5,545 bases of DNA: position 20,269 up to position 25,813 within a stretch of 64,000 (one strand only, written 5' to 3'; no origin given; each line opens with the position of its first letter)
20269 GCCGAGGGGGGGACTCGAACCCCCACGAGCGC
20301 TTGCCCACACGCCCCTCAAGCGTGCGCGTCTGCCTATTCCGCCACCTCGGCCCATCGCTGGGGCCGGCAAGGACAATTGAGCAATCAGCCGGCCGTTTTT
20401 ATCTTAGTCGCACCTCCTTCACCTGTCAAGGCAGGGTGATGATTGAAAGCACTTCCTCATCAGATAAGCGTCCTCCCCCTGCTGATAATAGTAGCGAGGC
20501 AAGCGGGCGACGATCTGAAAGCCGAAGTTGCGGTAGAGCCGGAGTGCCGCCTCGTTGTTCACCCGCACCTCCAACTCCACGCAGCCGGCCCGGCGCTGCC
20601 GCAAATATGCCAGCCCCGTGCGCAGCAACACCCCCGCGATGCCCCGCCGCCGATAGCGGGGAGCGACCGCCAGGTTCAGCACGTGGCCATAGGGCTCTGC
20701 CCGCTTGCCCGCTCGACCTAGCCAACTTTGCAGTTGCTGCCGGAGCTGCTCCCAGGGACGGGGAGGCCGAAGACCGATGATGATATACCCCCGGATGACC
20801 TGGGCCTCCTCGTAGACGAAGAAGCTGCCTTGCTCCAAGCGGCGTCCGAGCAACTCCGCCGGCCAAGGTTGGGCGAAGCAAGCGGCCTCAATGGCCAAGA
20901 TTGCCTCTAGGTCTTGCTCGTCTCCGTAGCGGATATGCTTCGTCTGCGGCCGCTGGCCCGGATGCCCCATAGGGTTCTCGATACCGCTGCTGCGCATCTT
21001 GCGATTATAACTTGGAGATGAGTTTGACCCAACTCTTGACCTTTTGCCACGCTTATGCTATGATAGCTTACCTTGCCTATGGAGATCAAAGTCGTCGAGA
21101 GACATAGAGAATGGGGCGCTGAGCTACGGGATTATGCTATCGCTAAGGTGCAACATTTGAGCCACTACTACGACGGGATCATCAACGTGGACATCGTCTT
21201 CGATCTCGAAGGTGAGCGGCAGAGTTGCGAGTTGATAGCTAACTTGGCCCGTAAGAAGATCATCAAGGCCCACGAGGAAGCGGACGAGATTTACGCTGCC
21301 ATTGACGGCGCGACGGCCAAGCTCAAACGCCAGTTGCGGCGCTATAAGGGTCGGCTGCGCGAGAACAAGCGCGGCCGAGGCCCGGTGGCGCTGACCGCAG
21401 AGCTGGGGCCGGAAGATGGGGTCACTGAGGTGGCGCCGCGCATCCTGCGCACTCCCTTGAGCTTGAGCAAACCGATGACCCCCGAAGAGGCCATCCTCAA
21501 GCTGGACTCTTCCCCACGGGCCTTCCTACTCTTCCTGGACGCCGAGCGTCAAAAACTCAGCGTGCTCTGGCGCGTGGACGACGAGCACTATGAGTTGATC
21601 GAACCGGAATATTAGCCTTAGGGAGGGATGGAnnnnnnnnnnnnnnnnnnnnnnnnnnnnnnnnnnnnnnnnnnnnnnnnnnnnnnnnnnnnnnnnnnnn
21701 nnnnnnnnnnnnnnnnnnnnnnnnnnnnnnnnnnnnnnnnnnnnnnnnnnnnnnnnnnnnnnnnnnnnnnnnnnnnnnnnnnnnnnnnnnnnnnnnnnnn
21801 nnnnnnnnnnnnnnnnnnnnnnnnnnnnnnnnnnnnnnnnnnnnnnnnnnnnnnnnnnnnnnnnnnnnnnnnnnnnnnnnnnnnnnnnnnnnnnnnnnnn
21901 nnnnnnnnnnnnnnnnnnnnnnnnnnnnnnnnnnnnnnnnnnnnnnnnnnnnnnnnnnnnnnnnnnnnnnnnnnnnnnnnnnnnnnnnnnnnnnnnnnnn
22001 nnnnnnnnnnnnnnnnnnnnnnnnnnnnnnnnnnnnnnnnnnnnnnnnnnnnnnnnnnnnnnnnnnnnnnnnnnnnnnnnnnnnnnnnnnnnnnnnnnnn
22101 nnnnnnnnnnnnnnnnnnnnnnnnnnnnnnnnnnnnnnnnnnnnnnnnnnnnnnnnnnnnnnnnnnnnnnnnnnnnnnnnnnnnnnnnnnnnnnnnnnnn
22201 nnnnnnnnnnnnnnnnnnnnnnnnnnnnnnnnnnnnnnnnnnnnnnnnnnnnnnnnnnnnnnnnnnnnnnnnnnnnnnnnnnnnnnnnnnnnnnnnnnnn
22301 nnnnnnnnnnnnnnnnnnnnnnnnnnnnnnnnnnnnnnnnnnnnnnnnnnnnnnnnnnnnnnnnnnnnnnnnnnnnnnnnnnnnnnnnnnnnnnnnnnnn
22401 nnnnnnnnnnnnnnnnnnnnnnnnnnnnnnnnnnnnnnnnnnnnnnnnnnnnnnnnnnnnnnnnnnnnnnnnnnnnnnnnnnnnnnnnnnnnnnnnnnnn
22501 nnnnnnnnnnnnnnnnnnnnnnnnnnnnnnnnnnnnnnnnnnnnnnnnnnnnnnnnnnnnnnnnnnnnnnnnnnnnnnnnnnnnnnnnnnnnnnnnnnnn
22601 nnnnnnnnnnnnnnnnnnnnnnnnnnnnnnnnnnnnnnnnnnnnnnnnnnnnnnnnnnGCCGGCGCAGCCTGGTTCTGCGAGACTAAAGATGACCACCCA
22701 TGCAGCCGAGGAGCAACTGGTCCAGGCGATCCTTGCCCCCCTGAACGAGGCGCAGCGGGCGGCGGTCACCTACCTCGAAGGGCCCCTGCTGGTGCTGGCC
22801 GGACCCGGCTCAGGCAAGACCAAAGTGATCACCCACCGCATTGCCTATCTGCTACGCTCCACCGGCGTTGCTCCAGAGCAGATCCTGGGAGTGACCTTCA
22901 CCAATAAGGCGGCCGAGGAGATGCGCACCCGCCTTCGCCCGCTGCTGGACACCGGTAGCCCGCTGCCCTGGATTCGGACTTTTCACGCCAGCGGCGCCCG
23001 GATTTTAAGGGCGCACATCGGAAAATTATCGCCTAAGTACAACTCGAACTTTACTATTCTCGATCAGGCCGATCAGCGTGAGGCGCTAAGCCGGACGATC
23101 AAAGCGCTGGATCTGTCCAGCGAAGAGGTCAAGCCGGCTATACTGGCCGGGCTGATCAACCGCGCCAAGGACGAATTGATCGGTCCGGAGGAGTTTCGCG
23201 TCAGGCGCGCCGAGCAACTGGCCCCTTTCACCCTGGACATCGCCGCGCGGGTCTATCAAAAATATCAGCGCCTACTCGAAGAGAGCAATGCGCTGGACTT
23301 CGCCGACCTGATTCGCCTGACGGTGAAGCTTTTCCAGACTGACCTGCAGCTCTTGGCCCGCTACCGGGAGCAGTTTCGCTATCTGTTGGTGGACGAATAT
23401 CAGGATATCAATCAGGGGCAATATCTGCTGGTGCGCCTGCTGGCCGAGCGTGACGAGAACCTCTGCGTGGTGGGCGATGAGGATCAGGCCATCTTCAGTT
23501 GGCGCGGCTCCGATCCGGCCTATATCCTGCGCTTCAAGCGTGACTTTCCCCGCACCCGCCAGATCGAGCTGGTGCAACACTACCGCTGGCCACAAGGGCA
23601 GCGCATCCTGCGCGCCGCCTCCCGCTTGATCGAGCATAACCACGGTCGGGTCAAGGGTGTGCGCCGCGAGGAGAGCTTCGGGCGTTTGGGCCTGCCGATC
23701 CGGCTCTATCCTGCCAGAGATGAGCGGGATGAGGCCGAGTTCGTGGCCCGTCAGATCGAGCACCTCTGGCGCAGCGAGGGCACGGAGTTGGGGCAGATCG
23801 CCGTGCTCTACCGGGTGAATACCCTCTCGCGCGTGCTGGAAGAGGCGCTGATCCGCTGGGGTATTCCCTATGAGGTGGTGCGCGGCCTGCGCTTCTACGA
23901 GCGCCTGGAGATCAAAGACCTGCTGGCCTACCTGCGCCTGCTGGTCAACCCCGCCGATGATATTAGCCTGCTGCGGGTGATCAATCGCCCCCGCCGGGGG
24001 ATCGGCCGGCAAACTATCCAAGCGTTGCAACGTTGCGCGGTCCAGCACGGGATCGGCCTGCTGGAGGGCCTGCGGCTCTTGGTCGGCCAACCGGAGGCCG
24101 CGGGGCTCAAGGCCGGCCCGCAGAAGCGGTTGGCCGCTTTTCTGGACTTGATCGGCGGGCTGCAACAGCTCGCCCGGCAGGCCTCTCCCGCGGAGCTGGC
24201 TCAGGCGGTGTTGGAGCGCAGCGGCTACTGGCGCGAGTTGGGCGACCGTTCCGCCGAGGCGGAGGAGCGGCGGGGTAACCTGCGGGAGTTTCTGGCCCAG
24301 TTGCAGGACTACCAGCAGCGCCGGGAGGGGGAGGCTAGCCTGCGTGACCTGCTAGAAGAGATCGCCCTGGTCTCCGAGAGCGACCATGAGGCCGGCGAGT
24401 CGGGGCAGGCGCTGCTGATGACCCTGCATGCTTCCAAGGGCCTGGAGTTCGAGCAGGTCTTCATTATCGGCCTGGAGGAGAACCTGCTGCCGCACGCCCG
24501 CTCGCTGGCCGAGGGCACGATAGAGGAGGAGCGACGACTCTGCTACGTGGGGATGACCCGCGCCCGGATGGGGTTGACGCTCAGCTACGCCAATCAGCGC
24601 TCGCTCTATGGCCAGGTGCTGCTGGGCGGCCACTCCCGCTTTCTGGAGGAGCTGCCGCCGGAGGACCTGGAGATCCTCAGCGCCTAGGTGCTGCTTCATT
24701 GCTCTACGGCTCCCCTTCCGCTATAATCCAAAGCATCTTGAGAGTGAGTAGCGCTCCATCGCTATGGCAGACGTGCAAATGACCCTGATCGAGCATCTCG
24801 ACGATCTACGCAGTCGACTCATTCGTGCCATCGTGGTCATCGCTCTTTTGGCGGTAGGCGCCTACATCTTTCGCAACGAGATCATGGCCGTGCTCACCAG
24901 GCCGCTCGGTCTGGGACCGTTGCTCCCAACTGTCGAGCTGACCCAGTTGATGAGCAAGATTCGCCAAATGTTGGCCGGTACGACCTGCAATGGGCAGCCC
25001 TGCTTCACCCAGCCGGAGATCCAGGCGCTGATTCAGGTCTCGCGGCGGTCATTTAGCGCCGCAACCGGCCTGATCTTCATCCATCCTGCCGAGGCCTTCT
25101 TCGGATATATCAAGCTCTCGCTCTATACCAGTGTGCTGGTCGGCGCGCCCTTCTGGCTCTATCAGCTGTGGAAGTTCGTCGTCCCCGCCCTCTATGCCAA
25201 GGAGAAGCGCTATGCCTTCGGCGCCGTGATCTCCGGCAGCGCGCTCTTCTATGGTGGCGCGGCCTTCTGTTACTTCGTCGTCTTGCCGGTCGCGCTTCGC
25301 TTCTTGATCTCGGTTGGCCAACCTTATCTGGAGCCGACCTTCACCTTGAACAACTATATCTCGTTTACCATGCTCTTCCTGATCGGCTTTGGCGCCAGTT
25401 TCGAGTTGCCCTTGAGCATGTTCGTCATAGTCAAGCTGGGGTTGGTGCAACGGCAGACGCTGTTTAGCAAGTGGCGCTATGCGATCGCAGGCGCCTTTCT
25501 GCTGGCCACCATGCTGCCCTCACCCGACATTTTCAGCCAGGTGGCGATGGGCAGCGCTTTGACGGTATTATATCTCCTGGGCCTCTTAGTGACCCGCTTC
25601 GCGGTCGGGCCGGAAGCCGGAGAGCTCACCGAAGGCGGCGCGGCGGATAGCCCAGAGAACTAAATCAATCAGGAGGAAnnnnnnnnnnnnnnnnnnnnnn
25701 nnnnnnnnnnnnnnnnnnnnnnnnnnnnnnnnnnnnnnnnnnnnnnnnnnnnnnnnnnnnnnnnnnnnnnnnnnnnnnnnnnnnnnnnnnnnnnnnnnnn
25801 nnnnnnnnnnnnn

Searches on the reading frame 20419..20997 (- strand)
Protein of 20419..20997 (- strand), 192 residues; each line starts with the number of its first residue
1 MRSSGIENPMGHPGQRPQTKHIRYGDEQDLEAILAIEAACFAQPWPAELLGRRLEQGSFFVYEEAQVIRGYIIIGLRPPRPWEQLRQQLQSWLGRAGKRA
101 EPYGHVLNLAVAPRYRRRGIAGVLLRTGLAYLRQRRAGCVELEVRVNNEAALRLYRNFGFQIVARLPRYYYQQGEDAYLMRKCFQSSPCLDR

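Call 3: search_protein_families(library=pfam, proteins=[window:20419-20997:-], max_evalue=1)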
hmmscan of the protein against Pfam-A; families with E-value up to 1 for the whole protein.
window:20419-20997:- (192 aa): 10 families
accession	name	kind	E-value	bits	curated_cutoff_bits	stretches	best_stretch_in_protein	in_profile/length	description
PF00583.31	Acetyltransf_1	-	2.4e-18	67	20.7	1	31-160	2-116/116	Acetyltransferase (GNAT) family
PF13508.13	Acetyltransf_7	-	6.5e-12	46.1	27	1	56-161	2-83/84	Acetyltransferase (GNAT) domain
PF13673.13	Acetyltransf_10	-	5.7e-08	33.2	23.6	1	103-163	51-110/128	Acetyltransferase (GNAT) domain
PF13527.13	Acetyltransf_9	-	9.2e-08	32.6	25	1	102-162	71-126/127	Acetyltransferase (GNAT) domain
PF08445.16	FR47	-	1.3e-05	25.5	22.1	1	100-162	18-79/86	FR47-like protein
PF13523.12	Acetyltransf_8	-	0.00025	21.1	27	1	99-163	74-140/145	Acetyltransferase (GNAT) domain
PF21926.2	FeeM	-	0.0048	17.1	27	1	104-181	81-156/158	N-acyl amino acid synthase FeeM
PF13420.13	Acetyltransf_4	-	0.03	14.8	24.3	1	131-175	104-149/155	Acetyltransferase (GNAT) domain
PF14542.12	Acetyltransf_CG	-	0.044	14.4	30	1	110-136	31-57/80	GCN5-related N-acetyl-transferase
PF13302.13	Acetyltransf_3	-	0.17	13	25.4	1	105-161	81-138/138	Acetyltransferase (GNAT) domain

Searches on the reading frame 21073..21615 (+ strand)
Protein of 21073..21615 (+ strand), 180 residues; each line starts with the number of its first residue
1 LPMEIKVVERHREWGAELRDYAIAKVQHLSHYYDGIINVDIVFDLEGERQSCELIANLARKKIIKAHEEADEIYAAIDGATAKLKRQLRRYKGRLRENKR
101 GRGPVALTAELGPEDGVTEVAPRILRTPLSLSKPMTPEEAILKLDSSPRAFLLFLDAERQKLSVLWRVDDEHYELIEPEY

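Call 3: search_protein_families(library=pfam, proteins=[window:21073-21615:+], max_evalue=1)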
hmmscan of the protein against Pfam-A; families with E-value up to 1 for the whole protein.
window:21073-21615:+ (180 aa): 3 families
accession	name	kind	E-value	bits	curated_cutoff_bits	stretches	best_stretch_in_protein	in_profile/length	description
PF02482.25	Ribosomal_S30AE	-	8e-19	68.6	23.7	1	5-96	1-88/88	Sigma 54 modulation protein / S30EA ribosomal protein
PF16321.10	Ribosom_S30AE_C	-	6.5e-11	42.2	25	1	121-173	3-55/57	Sigma 54 modulation/S30EA ribosomal protein C terminus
PF23773.1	DUF7169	-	0.15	12.9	27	1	60-93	61-94/94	Domain of unknown function (DUF7169)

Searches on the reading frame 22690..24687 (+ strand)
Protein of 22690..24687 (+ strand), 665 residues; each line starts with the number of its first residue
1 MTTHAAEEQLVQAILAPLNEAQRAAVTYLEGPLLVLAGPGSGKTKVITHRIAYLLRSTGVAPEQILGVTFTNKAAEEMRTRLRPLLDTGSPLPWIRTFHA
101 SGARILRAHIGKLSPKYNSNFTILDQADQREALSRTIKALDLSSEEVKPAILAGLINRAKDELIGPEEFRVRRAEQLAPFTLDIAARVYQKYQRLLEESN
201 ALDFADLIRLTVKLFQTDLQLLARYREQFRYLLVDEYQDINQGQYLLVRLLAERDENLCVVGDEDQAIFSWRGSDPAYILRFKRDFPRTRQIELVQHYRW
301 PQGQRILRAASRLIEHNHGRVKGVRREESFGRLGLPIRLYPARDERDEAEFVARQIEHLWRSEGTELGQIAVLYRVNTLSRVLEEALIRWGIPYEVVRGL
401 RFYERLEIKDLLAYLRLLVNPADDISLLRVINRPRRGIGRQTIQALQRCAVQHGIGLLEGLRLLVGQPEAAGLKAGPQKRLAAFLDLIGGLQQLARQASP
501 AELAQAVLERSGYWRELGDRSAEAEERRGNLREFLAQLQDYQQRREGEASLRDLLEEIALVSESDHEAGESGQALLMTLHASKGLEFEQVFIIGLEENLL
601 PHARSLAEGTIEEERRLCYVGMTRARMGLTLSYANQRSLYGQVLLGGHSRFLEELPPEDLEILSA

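Call 3: search_protein_families(library=pfam, proteins=[window:22690-24687:+], max_evalue=1)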
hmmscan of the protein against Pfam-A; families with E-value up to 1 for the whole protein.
window:22690-24687:+ (665 aa): 9 families
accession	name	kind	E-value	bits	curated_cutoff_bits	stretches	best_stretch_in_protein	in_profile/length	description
PF00580.27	UvrD-helicase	-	1.9e-83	280.7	23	1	18-287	1-271/271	UvrD/REP helicase N-terminal domain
PF13361.12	UvrD_C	-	1.6e-67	228.8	25.6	1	293-635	2-349/350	UvrD-like helicase C-terminal domain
PF13245.12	AAA_19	-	3.3e-23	82.8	25.1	1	22-269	1-131/134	AAA domain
PF01443.25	Viral_helicase1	-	9.6e-11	42.4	21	2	552-630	154-225/228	Viral superfamily 1 RNA helicase core domain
PF13538.12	UvrD_C_2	-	8.7e-08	32.3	27.4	1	574-631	2-51/52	UvrD-like helicase C-terminal domain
PF13604.12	AAA_30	-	6.8e-07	29.6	27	1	18-81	2-65/191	AAA domain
PF13086.12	AAA_11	-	3.4e-06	27.5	27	1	17-236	13-221/257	AAA domain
PF00270.35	DEAD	-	0.17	12.1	26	0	20-87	2-70/167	DEAD/DEAH box helicase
PF00482.28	T2SSF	-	0.52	10.7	25.2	1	453-546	11-92/125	Type II secretion system (T2SS), protein F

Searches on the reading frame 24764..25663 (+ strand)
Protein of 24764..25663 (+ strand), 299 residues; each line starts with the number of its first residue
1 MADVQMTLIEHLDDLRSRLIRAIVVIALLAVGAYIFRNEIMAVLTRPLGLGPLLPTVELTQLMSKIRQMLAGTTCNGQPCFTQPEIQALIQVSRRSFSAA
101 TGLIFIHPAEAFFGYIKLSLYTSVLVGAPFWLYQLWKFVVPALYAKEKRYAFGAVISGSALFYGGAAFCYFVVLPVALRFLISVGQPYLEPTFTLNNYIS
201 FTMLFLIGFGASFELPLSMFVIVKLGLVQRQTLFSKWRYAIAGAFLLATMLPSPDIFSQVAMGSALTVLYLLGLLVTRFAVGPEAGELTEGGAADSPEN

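Call 18: search_protein_families(library=pfam, proteins=[window:24764-25663:+], max_evalue=0.000001)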
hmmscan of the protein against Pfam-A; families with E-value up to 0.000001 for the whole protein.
window:24764-25663:+ (299 aa): 1 family
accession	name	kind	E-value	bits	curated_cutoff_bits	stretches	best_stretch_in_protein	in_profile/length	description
PF00902.23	TatC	-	1.3e-63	215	25.1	1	10-262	1-205/208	Sec-independent protein translocase protein (TatC)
